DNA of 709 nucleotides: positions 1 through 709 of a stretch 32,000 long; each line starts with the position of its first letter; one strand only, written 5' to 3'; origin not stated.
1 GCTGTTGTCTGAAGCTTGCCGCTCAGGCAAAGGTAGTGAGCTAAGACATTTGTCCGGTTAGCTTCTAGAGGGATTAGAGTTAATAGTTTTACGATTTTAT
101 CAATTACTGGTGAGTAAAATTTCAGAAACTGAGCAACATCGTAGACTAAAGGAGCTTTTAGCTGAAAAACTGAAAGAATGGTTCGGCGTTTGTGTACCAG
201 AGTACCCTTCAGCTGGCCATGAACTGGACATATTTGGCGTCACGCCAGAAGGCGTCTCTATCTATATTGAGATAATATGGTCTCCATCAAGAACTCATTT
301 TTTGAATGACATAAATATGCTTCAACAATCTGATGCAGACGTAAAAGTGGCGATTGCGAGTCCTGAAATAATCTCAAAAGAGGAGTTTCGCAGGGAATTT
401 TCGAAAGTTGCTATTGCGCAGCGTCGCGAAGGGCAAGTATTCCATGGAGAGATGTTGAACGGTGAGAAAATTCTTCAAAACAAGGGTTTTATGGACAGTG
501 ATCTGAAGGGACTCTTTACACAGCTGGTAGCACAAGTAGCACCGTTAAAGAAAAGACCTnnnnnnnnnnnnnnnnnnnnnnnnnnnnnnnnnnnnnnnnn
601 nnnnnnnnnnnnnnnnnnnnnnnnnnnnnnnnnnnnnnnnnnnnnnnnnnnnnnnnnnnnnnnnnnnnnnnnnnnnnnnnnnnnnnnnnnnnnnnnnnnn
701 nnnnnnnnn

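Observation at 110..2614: Slicer-dead Argonaute fused in one polypeptide to a PD-(D/E)xK-like N-terminal domain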

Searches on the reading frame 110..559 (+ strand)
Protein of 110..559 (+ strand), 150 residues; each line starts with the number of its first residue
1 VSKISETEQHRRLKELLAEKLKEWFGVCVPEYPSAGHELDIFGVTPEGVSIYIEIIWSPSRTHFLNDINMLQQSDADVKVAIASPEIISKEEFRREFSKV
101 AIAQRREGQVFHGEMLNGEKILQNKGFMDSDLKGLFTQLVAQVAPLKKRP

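Call 14: find_homologous_proteins(query=window:110-559:+, max_evalue=0.001)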
Query window:110-559:+ (150 aa): 6 proteins with E <= 0.001 among 30 candidates.
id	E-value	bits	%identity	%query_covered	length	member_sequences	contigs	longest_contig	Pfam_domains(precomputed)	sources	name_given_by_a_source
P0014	2.1e-47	178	55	96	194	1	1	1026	-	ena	-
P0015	3.8e-45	171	62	81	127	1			-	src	-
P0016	5.9e-44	167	56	86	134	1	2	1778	-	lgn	-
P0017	7.8e-43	164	52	95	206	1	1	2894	-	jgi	jgi:hypothetical protein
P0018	7.2e-41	157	50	93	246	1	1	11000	-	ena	-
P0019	2.9e-32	129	59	69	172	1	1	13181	-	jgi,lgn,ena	-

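Call 22: search_protein_families(library=ncbifam, proteins=[window:110-559:+], max_evalue=1)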
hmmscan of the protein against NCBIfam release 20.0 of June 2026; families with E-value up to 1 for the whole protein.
window:110-559:+ (150 aa): 0 families

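Call 23: search_protein_representatives(protein=window:110-559:+)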
Query: 150 residues. Proteins with E-value up to 0.001 (for the whole library): 150; up to 1e-10: 134; up to 1e-30: 46. The best 150 are listed.
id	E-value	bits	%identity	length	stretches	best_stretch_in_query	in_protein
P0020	5.5e-49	181.9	56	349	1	5-150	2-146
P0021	1.6e-48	180.4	59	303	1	6-143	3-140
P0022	8.5e-48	178.0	55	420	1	6-149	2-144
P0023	9.0e-48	178.0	57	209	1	6-143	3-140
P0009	1.5e-47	177.2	58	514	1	6-144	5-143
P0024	2.6e-47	176.4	58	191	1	5-143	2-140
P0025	3.2e-47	176.2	56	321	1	3-144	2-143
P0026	3.4e-47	176.1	55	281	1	4-144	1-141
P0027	3.4e-46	172.8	57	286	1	6-144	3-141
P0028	7.7e-46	171.7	53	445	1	5-141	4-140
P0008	8.6e-46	171.5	53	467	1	4-150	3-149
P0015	1.2e-45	171.0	62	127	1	4-125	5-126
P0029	5.6e-45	168.9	47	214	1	4-143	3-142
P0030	1.3e-44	167.7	56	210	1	6-143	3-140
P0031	1.2e-43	164.5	52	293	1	4-143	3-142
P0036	9.1e-41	155.2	50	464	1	5-143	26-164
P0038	5.5e-38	146.2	43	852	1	5-146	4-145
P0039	6.8e-38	145.9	45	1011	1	4-142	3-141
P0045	1.5e-35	138.3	47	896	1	6-140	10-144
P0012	4.2e-34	133.6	48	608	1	6-137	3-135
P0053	3.2e-32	127.5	43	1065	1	5-147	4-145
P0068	3.4e-28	114.5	41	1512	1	4-143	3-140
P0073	7.2e-27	110.2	43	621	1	6-125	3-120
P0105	1.3e-19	86.7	36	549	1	3-147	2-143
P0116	1.2e-17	80.3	35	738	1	6-138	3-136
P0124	1.0e-15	74.0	38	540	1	5-122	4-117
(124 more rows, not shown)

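Call 29: search_solved_structures(query=A2, max_evalue=10, show_alignments=3)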
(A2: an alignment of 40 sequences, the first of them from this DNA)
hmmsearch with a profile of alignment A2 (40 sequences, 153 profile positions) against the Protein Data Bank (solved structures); distinct sequences matched with E-value up to 10: 0.

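Call 36: predict_structure(alignment_id=A2)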
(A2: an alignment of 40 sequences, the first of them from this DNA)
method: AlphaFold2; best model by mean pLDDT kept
length: 150 residues; sequences in the alignment: 40
mean_pLDDT: 94.1   pTM: 0.88
mean pLDDT of the five models: 94.1, 93.7, 93.2, 93.1, 93.0
residues with pLDDT >= 90: 131; 70-90: 13; 50-70: 4; < 50: 2
segments of 3 or more residues with pLDDT < 50: none
pLDDT, mean of each block of 10 residues (from residue 1): 76 97 97 88 97 97 97 97 98 98 97 98 96 98 81
secondary structure, 60 per line:
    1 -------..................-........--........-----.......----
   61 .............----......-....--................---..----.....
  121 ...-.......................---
elements in order: H8-25 E27-34 E37-44 E50-56 H61-73 E78-83 H85-88 H91-106 H118-123 H125-147

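Call 41: fold_search(model_id=the predicted structure, library=pdb)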
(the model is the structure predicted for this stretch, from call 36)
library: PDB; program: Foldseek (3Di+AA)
matches with E <= 10: 672; with E <= 0.001: 2
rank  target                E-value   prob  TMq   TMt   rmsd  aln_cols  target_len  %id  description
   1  3dnx                  5.6e-04  1.00  0.41  0.42   3.6        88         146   24  SPO1766 protein of unknown function from Silicibacter pomeroyi. (released 2008-09-02)
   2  2vld_A                6.4e-04  1.00  0.42  0.30   5.6       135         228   16  crystal structure of a repair endonuclease from Pyrococcus abyssi (released 2009-05-19)
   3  5gke_A                1.7e-03  0.99  0.40  0.28   7.0       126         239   14  Structure of EndoMS-dsDNA1 complex (released 2016-11-02)
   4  2vld_B                1.7e-03  0.97  0.38  0.28   6.5       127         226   16  crystal structure of a repair endonuclease from Pyrococcus abyssi (released 2009-05-19)
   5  4dap                  2.1e-02  0.91  0.40  0.28   5.0       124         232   15  The structure of Escherichia coli SfsA (released 2013-08-14)
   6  7lw9_A                2.6e-02  0.38  0.20  0.13   9.7        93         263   13  Human Exonuclease 5 crystal structure in complex with ssDNA, Sm, and Na (released 2021-07-14)
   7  7lw7                  2.8e-02  0.38  0.19  0.12   8.8        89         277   12  Human Exonuclease 5 crystal structure (released 2021-07-14)
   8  7lwa_A                3.2e-02  0.35  0.21  0.14   9.2        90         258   13  Human Exonuclease 5 crystal structure (T88E) in complex with ssDNA and Mg (released 2021-07-14)
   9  3hrl                  3.9e-02  0.87  0.38  0.54   5.7       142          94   13  Crystal structure of a putative endonuclease-like protein (ngo0050) from neisseria gonorrhoeae (released 2009-06-30)
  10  7lw8_A                3.9e-02  0.35  0.21  0.13   9.0        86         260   15  Human Exonuclease 5 crystal structure in complex with a ssDNA (released 2021-07-14)
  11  5h8l_P                4.7e-02  0.20  0.23  0.15   9.3       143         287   16  Crystal structure of Medicago truncatula N-carbamoylputrescine amidohydrolase (MtCPA) C158S mutant in complex with put (released 2016-04-20)
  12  5h8j_P                5.1e-02  0.21  0.24  0.16   9.2       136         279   16  Crystal structure of Medicago truncatula N-carbamoylputrescine amidohydrolase (MtCPA) in complex with cadaverine (released 2016-04-20)
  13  5h8k_H                6.2e-02  0.20  0.24  0.16   9.0       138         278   16  Crystal structure of Medicago truncatula N-carbamoylputrescine amidohydrolase (MtCPA) C158S mutant (released 2016-04-20)
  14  5h8k_P                6.6e-02  0.20  0.23  0.15   9.4       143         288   15  Crystal structure of Medicago truncatula N-carbamoylputrescine amidohydrolase (MtCPA) C158S mutant (released 2016-04-20)
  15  8q3b_E                8.0e-02  0.91  0.53  0.41   4.6       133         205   11  The closed state of the ASFV apo-RNA polymerase (released 2024-02-14)
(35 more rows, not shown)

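Call 52: search_protein_families(library=pfam, alignment_id=A2, max_evalue=10)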
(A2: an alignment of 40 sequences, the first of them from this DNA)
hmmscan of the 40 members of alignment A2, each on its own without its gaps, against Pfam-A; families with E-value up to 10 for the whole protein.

A. member 1, seq(150 aa): 1 family
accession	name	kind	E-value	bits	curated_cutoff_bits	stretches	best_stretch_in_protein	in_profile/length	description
PF11956.13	KCNQC3-Ank-G_bd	-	0.25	12.1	22.7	1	73-120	14-59/101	Ankyrin-G binding motif of KCNQ2-3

B. families by the number of members that match (of 40 scanned): 29 families (the first 25 are shown)
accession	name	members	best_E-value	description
PF22479.2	Pam3_gp18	4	0.0017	Cyanophage baseplate Pam3 plug gp18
PF21492.2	bL31_N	1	0.005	Ribosomal protein L31p, N-terminal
PF17535.7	DUF5454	1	0.02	Family of unknown function (DUF5454)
PF20715.2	DUF6827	1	0.02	Domain of unknown function (DUF6827)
PF10567.14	Nab6_mRNP_bdg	1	0.025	RNA-recognition motif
PF05211.17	NLBH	1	0.027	Neuraminyllactose-binding hemagglutinin precursor (NLBH)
PF07611.17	DUF1574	1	0.032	Protein of unknown function (DUF1574)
PF24676.1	DUF7656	1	0.035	Domain of unknown function (DUF7656)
PF07076.17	DUF1344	1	0.041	Protein of unknown function (DUF1344)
PF21867.1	vRNAP_dom_2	1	0.048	Virion DNA-directed RNA polymerase domain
PF21541.2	CATSPERB_1st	1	0.065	CATSPER protein subunit beta protein 1st domain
PF07097.16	DUF1359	1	0.07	Protein of unknown function (DUF1359)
PF04289.18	DUF447_N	1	0.071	Protein of unknown function (DUF447) N-terminal domain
PF05282.17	AAR2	1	0.074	AAR2 C-terminal repeat region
PF06824.17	Glyco_hydro_125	1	0.079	Metal-independent alpha-mannosidase (GH125)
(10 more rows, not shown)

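Call 80: search_protein_families(library=pfam, proteins=[P0038, P0045, P0039, P0053, P0068, P0116, P0073, P0105, P0036, P0124], max_evalue=0.001)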
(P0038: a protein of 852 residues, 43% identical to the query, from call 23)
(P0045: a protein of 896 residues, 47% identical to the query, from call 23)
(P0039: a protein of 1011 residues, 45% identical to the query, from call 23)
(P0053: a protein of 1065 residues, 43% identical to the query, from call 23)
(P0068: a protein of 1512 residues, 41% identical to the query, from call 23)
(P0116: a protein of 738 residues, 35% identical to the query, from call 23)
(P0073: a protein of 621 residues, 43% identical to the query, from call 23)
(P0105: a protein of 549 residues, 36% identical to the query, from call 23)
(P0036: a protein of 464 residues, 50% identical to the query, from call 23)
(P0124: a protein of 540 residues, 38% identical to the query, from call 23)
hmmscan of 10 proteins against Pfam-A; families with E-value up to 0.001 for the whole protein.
P0038 (852 aa): 4 families
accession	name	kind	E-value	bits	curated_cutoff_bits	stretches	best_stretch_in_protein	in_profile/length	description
PF20720.3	nSTAND3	-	3.5e-14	53.2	27.2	1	225-362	18-153/155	Novel STAND NTPase 3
PF13646.12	HEAT_2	-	5.8e-10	39.8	27.7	0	594-644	32-75/88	HEAT repeats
PF02985.28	HEAT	-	9.1e-06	25.9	23.5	0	635-660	4-29/31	HEAT repeat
PF20168.4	PDS5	-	0.00012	20.5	27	0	574-691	302-418/1053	Sister chromatid cohesion protein PDS5 protein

P0045 (896 aa): 1 family
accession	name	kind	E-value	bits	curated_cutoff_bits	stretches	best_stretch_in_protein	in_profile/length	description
PF13401.12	AAA_22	-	0.00021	22.1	27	0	285-391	7-109/130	AAA domain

P0039 (1011 aa): 7 families
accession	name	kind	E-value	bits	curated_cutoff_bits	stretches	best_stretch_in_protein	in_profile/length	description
PF00382.24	TFIIB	-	6.5e-14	52.2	23.6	1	921-995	7-83/92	Transcription factor TFIIB repeat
PF05729.18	NACHT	-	1.3e-12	48.3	26.7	1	246-411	3-165/167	NACHT domain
PF13599.13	Pentapeptide_4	-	2.3e-12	47.3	38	2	633-704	7-78/78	Pentapeptide repeat region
PF00805.28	Pentapeptide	-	6.8e-11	42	20.2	2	657-696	1-40/40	Pentapeptide repeats (8 copies)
PF13576.12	Pentapeptide_3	-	1.1e-06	29.2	27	1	664-708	1-48/48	Pentapeptide repeats (9 copies)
PF20703.3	nSTAND1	-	1.9e-05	24.9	27.1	1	241-368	31-166/379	Novel STAND NTPase 1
PF24883.2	NPHP3_N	-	0.00015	22.4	24.8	0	236-282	14-56/164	Nephrocystin 3, N-terminal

P0053 (1065 aa): 35 families (the best 25 are shown)
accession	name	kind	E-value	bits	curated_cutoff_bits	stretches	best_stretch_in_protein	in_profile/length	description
PF00515.34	TPR_1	-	5.1e-89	289.2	27.8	9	653-686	1-34/34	Tetratricopeptide repeat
PF07719.23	TPR_2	-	3.6e-80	258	27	6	998-1029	2-33/34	Tetratricopeptide repeat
PF13181.12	TPR_8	-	2.7e-64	208.3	25.7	5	653-686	1-34/34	Tetratricopeptide repeat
PF13431.12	TPR_17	-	2.9e-55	180.4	24.4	3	1020-1048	2-30/34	Tetratricopeptide repeat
PF13414.12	TPR_11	-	3.6e-53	177.4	26.8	6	1006-1045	3-42/42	TPR repeat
PF13428.12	TPR_14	-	1e-44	146.8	23.5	0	966-1004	4-42/44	Tetratricopeptide repeat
PF13432.12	TPR_16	-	1.7e-41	140.7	32.7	3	730-785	2-57/65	Tetratricopeptide repeat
PF13424.12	TPR_12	-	7.4e-41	138.7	30.1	4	796-856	6-74/77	Tetratricopeptide repeat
PF13371.12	TPR_9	-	3.7e-35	120.2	35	3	978-1029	10-61/73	Tetratricopeptide repeat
PF14559.12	TPR_19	-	6.1e-35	119.8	25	3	841-898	5-62/68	Tetratricopeptide repeat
PF13176.12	TPR_7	-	6.6e-31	104.2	27.9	0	829-857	1-29/36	Tetratricopeptide repeat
PF23914.1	TPR_CcmH_CycH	-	1.1e-26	93.9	42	1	766-860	57-154/158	Cytochrome c-type biogenesis protein H TPR domain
PF12569.14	NatA_aux_su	-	6.6e-21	75.3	33.3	2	1010-1062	205-257/515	N-terminal acetyltransferase A, auxiliary subunit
PF13174.12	TPR_6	-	2.8e-20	71.9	26.3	0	621-648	2-29/33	Tetratricopeptide repeat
PF12895.13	ANAPC3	-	8.4e-18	64.9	27.2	1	812-886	8-81/82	Anaphase-promoting complex, cyclosome, subunit 3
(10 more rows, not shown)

P0068 (1512 aa): 1 family
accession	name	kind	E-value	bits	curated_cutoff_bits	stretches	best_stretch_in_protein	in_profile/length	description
PF00004.35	AAA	-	0.00071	20.5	21.2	0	188-301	3-111/131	ATPase family associated with various cellular activities (AAA)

P0116 (738 aa): 3 families
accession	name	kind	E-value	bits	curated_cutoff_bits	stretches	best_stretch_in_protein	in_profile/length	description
PF20720.3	nSTAND3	-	1.5e-25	90.2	27.2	1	162-316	1-154/155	Novel STAND NTPase 3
PF03266.21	NTPase_1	-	0.00065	20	23.9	0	181-215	2-36/168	NTPase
PF24883.2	NPHP3_N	-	0.0007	20.3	24.8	0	166-213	10-57/164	Nephrocystin 3, N-terminal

P0073 (621 aa): 0 families

P0105 (549 aa): 0 families

P0036 (464 aa): 0 families

P0124 (540 aa): 0 families

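Call 99: fold_search(model_id=the predicted structure, library=viral)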
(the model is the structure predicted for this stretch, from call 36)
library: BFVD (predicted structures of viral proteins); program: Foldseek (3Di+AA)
matches with E <= 10: 670; with E <= 0.001: 4
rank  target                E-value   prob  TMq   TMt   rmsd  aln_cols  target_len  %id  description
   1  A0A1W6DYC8            1.1e-04  1.00  0.43  0.34   3.5        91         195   22  Uncharacterized protein [Aeromonas phage phiA8-29]
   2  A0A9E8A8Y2            7.3e-04  1.00  0.44  0.34   4.1       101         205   26  (no name in the UniProt tables at hand)
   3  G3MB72                9.5e-04  1.00  0.47  0.32   3.1       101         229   21  Gp692 [Bacillus phage G]
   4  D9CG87                9.5e-04  1.00  0.39  0.28  11.1       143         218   14  (no name in the UniProt tables at hand)
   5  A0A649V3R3            1.3e-03  0.96  0.40  0.25  15.8       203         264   13  (no name in the UniProt tables at hand)
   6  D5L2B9                2.0e-03  1.00  0.45  0.39   4.5       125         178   18  Restriction endonuclease type IV Mrr domain-containing protein [uncultured virus]
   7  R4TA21                2.3e-03  1.00  0.43  0.47   4.1        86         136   15  Uncharacterized protein [Haloarcula californiae tailed virus 2]
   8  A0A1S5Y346            2.3e-03  1.00  0.44  0.47   4.3       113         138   16  Uncharacterized protein [uncultured archaeal virus]
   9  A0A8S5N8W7            2.4e-03  0.98  0.37  0.48  12.9       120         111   18  Nuclease [Siphoviridae sp. ctuaf34]
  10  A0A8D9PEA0            2.6e-03  0.99  0.41  0.34   7.1       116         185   14  Endonuclease Like Protein [Bacteriophage sp.]
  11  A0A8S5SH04            2.7e-03  0.99  0.41  0.24   7.2       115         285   16  Endonuclease-like protein [Siphoviridae sp. ctBCr48]
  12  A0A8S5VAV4            3.1e-03  0.99  0.36  0.29  11.5       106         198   18  DNA repair protein [Siphoviridae sp. ct0vA12]
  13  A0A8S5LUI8            3.4e-03  1.00  0.47  0.47   3.1       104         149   17  DNA repair protein MmcB-like [Podoviridae sp. ctrub15]
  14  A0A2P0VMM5            3.8e-03  0.90  0.36  0.36   8.2       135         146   16  Uncharacterized protein [Tetraselmis virus 1]
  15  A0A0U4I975            4.1e-03  0.99  0.42  0.37   8.0       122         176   18  (no name in the UniProt tables at hand)
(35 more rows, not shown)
